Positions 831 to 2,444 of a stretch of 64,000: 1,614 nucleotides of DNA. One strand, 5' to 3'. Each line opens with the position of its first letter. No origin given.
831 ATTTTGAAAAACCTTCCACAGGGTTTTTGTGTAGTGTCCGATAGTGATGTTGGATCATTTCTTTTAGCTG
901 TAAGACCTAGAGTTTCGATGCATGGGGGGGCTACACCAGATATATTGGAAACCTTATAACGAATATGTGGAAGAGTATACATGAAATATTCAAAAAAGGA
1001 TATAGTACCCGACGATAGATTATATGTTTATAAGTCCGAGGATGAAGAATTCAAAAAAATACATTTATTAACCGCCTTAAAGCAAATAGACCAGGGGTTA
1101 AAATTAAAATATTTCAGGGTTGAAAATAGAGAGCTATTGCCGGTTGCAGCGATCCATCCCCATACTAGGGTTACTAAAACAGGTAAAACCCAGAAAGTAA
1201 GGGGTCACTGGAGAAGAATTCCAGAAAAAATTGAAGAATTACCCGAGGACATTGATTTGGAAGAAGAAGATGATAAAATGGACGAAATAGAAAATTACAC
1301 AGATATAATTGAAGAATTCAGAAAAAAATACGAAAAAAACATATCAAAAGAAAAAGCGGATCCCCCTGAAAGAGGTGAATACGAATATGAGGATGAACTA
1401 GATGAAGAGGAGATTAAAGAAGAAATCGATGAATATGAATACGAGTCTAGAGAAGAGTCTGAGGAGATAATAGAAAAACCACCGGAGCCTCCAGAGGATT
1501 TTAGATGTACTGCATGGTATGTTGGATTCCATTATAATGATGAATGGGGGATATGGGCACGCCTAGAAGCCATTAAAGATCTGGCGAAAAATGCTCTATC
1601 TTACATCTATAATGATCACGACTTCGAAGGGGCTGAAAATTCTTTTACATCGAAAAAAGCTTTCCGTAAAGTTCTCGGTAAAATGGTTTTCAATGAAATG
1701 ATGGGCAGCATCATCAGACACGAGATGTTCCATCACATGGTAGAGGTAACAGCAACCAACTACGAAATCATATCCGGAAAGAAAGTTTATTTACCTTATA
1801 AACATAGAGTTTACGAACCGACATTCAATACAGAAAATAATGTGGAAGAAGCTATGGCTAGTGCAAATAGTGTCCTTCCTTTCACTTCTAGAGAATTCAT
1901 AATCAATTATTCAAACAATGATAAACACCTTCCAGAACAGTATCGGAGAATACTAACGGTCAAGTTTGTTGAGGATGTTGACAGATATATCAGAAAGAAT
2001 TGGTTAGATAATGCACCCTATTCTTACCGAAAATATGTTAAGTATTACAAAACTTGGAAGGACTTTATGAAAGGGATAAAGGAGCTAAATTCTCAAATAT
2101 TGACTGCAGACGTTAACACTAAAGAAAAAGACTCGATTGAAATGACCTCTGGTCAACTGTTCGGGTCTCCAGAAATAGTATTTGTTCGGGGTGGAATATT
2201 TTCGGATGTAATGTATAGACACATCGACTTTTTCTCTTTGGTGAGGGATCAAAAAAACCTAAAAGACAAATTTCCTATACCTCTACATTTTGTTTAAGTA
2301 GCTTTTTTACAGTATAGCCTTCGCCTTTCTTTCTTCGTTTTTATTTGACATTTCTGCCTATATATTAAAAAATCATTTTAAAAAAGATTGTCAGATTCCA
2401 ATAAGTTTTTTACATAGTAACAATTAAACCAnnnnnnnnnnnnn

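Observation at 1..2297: HerA-like ATPase followed by an acidic HExxH (SprT-like) protein: candidate two-gene conflict or repair module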

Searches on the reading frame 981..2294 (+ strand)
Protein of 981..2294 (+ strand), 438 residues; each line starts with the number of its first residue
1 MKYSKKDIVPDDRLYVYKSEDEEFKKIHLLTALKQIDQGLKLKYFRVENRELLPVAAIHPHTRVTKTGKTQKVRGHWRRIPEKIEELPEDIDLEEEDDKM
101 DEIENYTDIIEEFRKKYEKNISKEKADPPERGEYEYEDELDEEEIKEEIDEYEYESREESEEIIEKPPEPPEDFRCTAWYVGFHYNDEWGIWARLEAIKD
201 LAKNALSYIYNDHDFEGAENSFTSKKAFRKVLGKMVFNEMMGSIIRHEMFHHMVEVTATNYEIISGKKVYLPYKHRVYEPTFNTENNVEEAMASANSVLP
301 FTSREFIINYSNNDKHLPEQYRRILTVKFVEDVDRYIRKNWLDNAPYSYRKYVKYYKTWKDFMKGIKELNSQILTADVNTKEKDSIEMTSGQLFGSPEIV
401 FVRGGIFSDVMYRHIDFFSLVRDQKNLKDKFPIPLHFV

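Call 5: search_protein_families(library=pfam, proteins=[window:981-2294:+], max_evalue=1)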
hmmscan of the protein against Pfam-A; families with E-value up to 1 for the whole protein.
window:981-2294:+ (438 aa): 2 families
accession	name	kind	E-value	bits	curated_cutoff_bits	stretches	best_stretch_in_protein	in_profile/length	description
PF09593.15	Pathogen_betaC1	-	0.09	13.2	25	1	251-293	25-66/117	Beta-satellite pathogenicity beta C1 protein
PF18590.6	IMP2_N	-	0.3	12.2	25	0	351-373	65-86/89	Immune Mapped Protein 2 (IMP2) N-terminal domain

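Call 6: find_encoding_contigs(protein=window:981-2294:+, flank=10000, max_places=6)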
Protein window:981-2294:+ (438 aa): no gene with exactly this product is on record in the collection.

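Call 7: find_homologous_proteins(query=window:981-2294:+)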
Query window:981-2294:+ (438 aa): 2 proteins with E <= 0.001 among 4773 candidates.
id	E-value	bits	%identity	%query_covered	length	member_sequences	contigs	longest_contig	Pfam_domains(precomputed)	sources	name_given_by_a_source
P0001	1.0e-293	992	100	100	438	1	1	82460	-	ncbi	-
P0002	1.8e-137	477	52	100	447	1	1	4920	-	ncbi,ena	-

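Call 8: find_encoding_contigs(protein=P0001, flank=10000)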
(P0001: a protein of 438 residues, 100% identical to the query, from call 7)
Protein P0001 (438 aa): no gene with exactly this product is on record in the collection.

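Call 9: find_encoding_contigs(protein=P0002, flank=10000)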
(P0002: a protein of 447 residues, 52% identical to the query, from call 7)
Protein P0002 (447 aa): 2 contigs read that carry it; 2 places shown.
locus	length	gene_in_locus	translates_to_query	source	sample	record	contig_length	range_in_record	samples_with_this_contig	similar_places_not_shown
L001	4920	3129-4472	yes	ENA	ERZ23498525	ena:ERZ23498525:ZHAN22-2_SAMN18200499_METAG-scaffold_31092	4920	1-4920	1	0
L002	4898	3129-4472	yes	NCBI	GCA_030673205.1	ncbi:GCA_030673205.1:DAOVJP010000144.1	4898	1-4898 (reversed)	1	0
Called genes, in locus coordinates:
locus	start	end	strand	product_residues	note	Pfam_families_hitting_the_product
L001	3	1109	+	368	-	?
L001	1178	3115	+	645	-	PF01935:DUF87, PF05872:HerA_C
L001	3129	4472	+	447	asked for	-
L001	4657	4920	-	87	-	?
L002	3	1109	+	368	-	?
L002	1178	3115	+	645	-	PF01935:DUF87, PF05872:HerA_C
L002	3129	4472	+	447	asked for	-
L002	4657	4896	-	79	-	?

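Call 14: find_related_loci(query=window:981-2294:+, collection=genome_contigs, flank=10000)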
Query window:981-2294:+ (438 aa) in genome_contigs; peptide patterns used: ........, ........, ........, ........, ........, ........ (x = any residue, [..] = any of these).
68 stretches matched a pattern, but none encodes a relative of the query by tblastn (E <= 1e-3).

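Call 17: find_homologous_proteins(query=L001:1178-3112:+)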
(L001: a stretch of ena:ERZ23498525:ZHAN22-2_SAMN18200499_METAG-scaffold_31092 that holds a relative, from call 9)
Query L001:1178-3112:+ (645 aa): 49 proteins with E <= 0.001 among 8000 candidates.
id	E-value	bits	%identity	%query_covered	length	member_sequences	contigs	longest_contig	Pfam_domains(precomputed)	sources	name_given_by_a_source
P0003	0.0e+0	1458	100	100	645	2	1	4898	PF01935.24,PF05872.19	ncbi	-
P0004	1.1e-206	706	51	98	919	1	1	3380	PF01935.24,PF05872.19,PF00004.36,PF17862.8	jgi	-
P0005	2.1e-115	405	46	68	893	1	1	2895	PF01935.24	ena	-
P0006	1.7e-22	98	24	61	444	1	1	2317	PF01935.24,PF05707.19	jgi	jgi:hypothetical protein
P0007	6.7e-22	96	28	56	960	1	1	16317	PF01935.24,PF05872.19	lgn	-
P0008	2.4e-21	94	27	58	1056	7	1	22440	PF01935.24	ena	-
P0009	9.3e-21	92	28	56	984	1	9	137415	PF01935.24,PF05872.19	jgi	-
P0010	5.8e-19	86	26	56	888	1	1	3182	PF01935.24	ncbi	-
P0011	7.8e-19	86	25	58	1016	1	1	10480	PF01935.24,PF05872.19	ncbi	-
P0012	1.0e-18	85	25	60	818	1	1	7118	PF01935.24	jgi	-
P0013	2.7e-18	84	26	58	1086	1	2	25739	PF01935.24,PF05872.19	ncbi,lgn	-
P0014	3.4e-18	83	25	60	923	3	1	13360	PF01935.24,PF05872.19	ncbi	ncbi:MAG: ATP-binding protein [Candidatus Helarchaeota archaeon]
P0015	2.5e-14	71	26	58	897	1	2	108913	PF01935.24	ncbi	ncbi:MAG: ATP-binding protein [Candidatus Helarchaeota archaeon]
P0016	2.5e-14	71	26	58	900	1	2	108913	PF01935.24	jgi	-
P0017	1.5e-8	52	24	27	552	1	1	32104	PF01935.24,PF05872.19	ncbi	ncbi:MAG: helicase HerA domain-containing protein [Promethearchaeota archaeon]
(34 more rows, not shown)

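Call 18: find_encoding_contigs(protein=P0004, flank=10000)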
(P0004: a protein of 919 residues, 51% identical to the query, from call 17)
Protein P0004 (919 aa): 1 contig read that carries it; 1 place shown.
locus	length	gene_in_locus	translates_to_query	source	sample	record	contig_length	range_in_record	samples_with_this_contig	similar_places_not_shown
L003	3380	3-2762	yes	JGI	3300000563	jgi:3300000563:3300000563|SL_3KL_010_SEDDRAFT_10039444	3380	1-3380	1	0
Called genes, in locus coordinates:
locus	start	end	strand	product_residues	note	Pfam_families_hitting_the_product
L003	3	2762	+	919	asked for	PF00004:AAA (weak), PF17862:AAA_lid_3 (weak), PF01935:DUF87, PF05872:HerA_C (weak)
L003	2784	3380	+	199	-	?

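Call 19: find_encoding_contigs(protein=P0005, flank=10000)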
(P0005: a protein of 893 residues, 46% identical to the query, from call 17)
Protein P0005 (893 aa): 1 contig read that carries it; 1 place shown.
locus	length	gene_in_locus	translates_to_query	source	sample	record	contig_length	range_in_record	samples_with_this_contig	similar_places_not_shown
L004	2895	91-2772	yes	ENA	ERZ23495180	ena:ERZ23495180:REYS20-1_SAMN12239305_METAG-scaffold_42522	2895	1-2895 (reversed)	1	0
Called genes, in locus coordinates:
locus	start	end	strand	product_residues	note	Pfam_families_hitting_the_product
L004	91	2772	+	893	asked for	PF01935:DUF87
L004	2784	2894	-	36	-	?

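Call 20: find_encoding_contigs(protein=P0009, flank=10000, max_places=3)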
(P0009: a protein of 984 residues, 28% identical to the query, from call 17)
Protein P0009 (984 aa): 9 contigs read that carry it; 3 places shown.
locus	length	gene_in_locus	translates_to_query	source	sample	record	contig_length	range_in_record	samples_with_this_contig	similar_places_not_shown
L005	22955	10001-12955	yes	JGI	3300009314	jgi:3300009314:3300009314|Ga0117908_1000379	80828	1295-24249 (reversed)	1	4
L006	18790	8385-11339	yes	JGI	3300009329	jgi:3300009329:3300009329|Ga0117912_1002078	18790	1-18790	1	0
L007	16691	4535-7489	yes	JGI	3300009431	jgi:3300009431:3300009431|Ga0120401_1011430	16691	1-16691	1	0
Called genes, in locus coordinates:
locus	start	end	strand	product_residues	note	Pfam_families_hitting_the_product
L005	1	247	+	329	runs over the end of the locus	PF00146:NADHdh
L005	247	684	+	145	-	PF00037:Fer4 (weak), PF12837:Fer4_6 (weak), PF13237:Fer4_10, PF14697:Fer4_21 (weak), PF12838:Fer4_7, PF13187:Fer4_9, PF25160:LdpA_Fe-S-bd (weak), PF00037:Fer4 (weak), +1 more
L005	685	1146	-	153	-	PF01750:HycI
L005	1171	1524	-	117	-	PF01155:HypA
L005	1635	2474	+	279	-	-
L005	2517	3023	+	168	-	PF00156:Pribosyltran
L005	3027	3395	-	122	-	-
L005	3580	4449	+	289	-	PF08242:Methyltransf_12 (faint), PF13847:Methyltransf_31 (faint), PF13489:Methyltransf_23, PF13649:Methyltransf_25 (faint)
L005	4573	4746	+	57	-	-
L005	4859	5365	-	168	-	PF02778:tRNA_int_endo_N, PF01974:tRNA_int_endo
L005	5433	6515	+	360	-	PF00579:tRNA-synt_1b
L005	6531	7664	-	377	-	PF02812:ELFV_dehydrog_N, PF00208:ELFV_dehydrog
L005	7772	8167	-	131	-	-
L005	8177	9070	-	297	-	-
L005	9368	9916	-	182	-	PF00719:Pyrophosphatase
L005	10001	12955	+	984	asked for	PF05872:HerA_C (faint), PF01935:DUF87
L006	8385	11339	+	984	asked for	PF05872:HerA_C (faint), PF01935:DUF87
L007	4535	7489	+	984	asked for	PF05872:HerA_C (faint), PF01935:DUF87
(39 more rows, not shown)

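Call 27: search_protein_families(library=pfam, proteins=[P0004, P0005, L001:3-1106:+, L001:1178-3112:+, P0002], max_evalue=0.1)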
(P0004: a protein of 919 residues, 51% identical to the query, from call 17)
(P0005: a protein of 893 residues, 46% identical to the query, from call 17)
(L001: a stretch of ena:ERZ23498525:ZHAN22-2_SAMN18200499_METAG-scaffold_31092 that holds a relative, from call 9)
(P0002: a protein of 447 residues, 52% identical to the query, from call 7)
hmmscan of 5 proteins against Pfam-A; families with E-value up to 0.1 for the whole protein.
P0004 (919 aa): 7 families
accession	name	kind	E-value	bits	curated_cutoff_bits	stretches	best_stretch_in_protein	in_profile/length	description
PF00004.35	AAA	-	1.6e-12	48.4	21.2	2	1-44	88-130/131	ATPase family associated with various cellular activities (AAA)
PF01935.23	DUF87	-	4.7e-11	43.6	23.2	1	553-772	28-219/220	Helicase HerA, central domain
PF17862.7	AAA_lid_3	-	9.9e-08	31.9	27.2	1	70-117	1-43/45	AAA+ lid domain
PF05872.18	HerA_C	-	4.8e-07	29.2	22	1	769-850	240-321/502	Helicase HerA-like C-terminal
PF13191.12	AAA_16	-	0.0021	19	32.6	0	544-609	18-85/167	AAA ATPase domain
PF01580.24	FtsK_SpoIIIE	-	0.0031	17.4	24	1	546-579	36-70/221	FtsK/SpoIIIE family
PF00005.33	ABC_tran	-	0.054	14.5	25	0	542-571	5-34/137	ABC transporter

P0005 (893 aa): 6 families
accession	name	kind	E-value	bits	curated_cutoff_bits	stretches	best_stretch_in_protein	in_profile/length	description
PF01935.23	DUF87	-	3.7e-10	40.7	23.2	1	530-745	28-219/220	Helicase HerA, central domain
PF05872.18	HerA_C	-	3.3e-05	23.2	22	1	759-823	257-321/502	Helicase HerA-like C-terminal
PF01580.24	FtsK_SpoIIIE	-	0.0044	16.9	24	1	521-555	39-69/221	FtsK/SpoIIIE family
PF00437.27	T2SSE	-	0.041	13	24.9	1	524-553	141-170/370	Type II/IV secretion system protein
PF13191.12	AAA_16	-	0.062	14.2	32.6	0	527-548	26-47/167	AAA ATPase domain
PF13555.12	AAA_29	-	0.09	13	27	0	519-539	16-36/61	P-loop containing region of AAA domain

L001:3-1106:+ (368 aa): 11 families
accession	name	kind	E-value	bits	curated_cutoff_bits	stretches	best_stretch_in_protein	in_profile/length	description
PF00004.35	AAA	-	5.8e-37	127.5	21.2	1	84-214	1-130/131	ATPase family associated with various cellular activities (AAA)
PF13173.12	AAA_14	-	0.00011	22.6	27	1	83-166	4-75/129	AAA domain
PF07724.20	AAA_2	-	0.00038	21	27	1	83-161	5-90/166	AAA domain (Cdc48 subfamily)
PF05496.18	RuvB_N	-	0.0015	18.8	27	1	80-153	32-97/159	Holliday junction DNA helicase RuvB P-loop domain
PF13401.12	AAA_22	-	0.0016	19.2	27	0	81-103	5-27/130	AAA domain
PF01695.23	IstB_IS21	-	0.003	17.5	24.1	1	83-149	94-162/238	IstB-like ATP binding protein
PF13191.12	AAA_16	-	0.007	17.3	32.6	0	80-101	23-44/167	AAA ATPase domain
PF07728.20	AAA_5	-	0.0076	16.7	22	1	84-150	2-76/139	AAA domain (dynein-related subfamily)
PF24883.2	NPHP3_N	-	0.051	14.2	24.8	0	74-101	13-42/164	Nephrocystin 3, N-terminal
PF13479.12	AAA_24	-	0.066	13.5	27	0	84-101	5-22/195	AAA domain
PF00910.28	RNA_helicase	-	0.093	13.7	21.5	0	84-101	1-18/105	RNA helicase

L001:1178-3112:+ (645 aa): 5 families
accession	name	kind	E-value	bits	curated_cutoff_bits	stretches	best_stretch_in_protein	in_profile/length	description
PF01935.23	DUF87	-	1.8e-09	38.4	23.2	1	273-490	30-219/220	Helicase HerA, central domain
PF05872.18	HerA_C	-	1.9e-09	37.2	22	1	504-572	254-322/502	Helicase HerA-like C-terminal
PF00004.35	AAA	-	0.00084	20.2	21.2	0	505-567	57-127/131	ATPase family associated with various cellular activities (AAA)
PF23267.1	ENOX1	-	0.046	14.2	27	0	91-140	15-66/110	ENOX1-like domain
PF00005.33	ABC_tran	-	0.074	14.1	25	0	261-287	6-32/137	ABC transporter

P0002 (447 aa): 1 family
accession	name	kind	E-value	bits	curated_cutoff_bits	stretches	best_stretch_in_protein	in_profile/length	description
PF01172.24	SBDS_N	-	0.0028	18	24.6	1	208-254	31-77/88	Shwachman-Bodian-Diamond syndrome (SBDS) N-terminal domain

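Call 35: predict_structure(alignment_id=A1)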
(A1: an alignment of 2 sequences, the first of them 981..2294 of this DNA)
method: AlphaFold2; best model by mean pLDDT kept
length: 438 residues; sequences in the alignment: 2
mean_pLDDT: 34.6   pTM: 0.25
mean pLDDT of the five models: 34.6, 34.3, 33.0, 31.0, 30.1
residues with pLDDT >= 90: 0; 70-90: 0; 50-70: 35; < 50: 403
segments of 3 or more residues with pLDDT < 50: 1-14, 47-146, 152-359, 361-363, 365-438
pLDDT, mean of each block of 10 residues (from residue 1): 25 51 57 58 49 40 38 35 27 31 34 36 26 27 46 37 27 22 24 32 32 32 36 37 39 38 34 26 26 26 28 31 37 45 41 47 47 38 31 31 28 24 26 20
secondary structure, 60 per line:
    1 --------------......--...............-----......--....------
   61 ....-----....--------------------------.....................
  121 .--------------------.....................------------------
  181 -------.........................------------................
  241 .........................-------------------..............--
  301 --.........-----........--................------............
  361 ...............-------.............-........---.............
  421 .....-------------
elements in order: E15-20 E23-28 H29-37 E43-48 E51-54 E61-64 E70-73 H100-121 H142-162 H188-212 H225-265 H285-298 H303-311 H317-324 H327-342 H349-375 H383-395 H397-404 H408-425

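Call 43: search_protein_families(library=padloc, proteins=[P0004, window:981-2294:+, L001:3-1106:+, L001:1178-3112:+, P0002], max_evalue=0.01)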
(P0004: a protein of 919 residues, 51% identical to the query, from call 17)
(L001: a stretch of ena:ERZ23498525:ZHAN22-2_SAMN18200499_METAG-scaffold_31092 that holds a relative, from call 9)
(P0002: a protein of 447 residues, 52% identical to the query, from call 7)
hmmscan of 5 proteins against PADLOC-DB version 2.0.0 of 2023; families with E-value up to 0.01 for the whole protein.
P0004 (919 aa): 12 families
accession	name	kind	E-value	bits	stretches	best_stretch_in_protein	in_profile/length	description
PDLC04140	mad8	-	9.5e-15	52.9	1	536-885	15-282/314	mads_8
PDLC02196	IetA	-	7.1e-14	50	1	5-119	213-321/374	-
PDLC04103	HerA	-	9e-13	45.4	1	778-870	429-525/579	-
PDLC04105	HerA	-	1.1e-11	42.1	1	744-870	376-508/576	-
PDLC02195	IetA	-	2e-10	38.5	1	5-111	228-328/395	-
PDLC04102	HerA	-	2.3e-10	37.5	1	739-864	457-586/654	-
PDLC04106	HerA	-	6.3e-09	32.9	1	764-864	490-595/667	-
PDLC04098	HerA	-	5.2e-07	26.6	1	745-862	482-611/686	-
PDLC01055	HerA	-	3.5e-06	24.1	1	723-858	356-486/532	Type III coevolved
PDLC00915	TRIP13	-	3.6e-05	21.3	1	2-117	169-284/302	TRIP13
PDLC04104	HerA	-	0.00013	18.8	1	761-865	194-304/379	-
PDLC00914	TRIP13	-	0.00086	16.8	1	3-117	177-288/302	TRIP13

window:981-2294:+ (438 aa): 0 families

L001:3-1106:+ (368 aa): 7 families
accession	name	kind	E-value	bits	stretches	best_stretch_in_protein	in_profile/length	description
PDLC02196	IetA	-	3.9e-37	126.6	1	53-273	95-302/374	-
PDLC02195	IetA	-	3.7e-30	103.5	1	63-272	119-316/395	-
PDLC04232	IetA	-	4.6e-27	93.3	1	44-237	80-267/330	-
PDLC04231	IetA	-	4e-20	70.7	1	70-207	106-238/262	-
PDLC00915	TRIP13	-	7.5e-09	33.4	1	81-265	63-262/302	TRIP13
PDLC00914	TRIP13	-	1.6e-08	32.4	1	84-298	74-291/302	TRIP13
PDLC04140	mad8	-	0.0049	14.4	0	81-106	27-52/314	mads_8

L001:1178-3112:+ (645 aa): 10 families
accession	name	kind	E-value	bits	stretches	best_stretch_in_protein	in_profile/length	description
PDLC04140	mad8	-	2.2e-13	48.4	1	251-579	12-261/314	mads_8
PDLC04103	HerA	-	2.6e-11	40.6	1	458-581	389-519/579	-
PDLC04105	HerA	-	2.4e-07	27.7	1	504-584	415-501/576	-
PDLC04106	HerA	-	1.9e-06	24.7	1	479-581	483-591/667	-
PDLC04098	HerA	-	1.1e-05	22.2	1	466-581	485-609/686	-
PDLC04102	HerA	-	6.5e-05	19.5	0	459-581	459-582/654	-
PDLC01055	HerA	-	0.00087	16.2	1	457-567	374-479/532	Type III coevolved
PDLC02188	HerA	-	0.0017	15.2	0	508-579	428-503/578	-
PDLC04097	HerA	-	0.0048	13.6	0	529-611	495-580/618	-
PDLC04104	HerA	-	0.0079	13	0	508-579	220-297/379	-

P0002 (447 aa): 0 families
